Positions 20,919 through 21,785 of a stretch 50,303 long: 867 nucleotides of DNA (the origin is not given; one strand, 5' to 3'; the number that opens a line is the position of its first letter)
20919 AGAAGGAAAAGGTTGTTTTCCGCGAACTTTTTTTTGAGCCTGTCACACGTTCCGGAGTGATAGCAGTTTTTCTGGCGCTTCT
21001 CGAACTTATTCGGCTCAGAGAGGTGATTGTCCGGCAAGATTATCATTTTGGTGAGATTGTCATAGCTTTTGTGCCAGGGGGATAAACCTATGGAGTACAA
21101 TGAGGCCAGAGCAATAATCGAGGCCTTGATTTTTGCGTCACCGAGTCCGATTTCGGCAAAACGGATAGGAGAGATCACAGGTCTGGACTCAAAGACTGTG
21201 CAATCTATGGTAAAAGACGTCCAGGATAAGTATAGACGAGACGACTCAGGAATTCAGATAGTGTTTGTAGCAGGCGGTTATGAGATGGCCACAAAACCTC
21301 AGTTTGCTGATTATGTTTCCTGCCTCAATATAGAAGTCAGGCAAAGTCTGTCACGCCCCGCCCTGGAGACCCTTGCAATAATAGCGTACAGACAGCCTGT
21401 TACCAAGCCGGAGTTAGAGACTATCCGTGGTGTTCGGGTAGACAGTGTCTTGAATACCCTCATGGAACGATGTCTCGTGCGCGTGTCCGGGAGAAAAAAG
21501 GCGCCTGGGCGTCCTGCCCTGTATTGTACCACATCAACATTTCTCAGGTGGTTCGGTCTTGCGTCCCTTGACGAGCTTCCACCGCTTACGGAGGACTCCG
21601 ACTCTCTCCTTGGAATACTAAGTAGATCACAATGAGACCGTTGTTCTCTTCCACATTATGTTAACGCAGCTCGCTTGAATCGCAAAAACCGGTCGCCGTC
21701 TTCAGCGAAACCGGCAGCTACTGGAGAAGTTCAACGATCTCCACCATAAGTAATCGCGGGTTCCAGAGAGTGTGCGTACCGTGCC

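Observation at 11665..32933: Unrecognised interspersed mosaic repeat family: five intergenic copies built from shuffled modules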

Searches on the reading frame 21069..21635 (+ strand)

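Call 11: search_protein_families(library=pfam, proteins=[window:21069-21635:+])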
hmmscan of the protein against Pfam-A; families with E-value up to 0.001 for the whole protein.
window:21069-21635:+ (188 aa): 1 family
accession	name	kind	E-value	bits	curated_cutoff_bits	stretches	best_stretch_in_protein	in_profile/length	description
PF04079.22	SMC_ScpB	-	3.9e-54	183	27.4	1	15-173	1-160/160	Segregation and condensation complex subunit ScpB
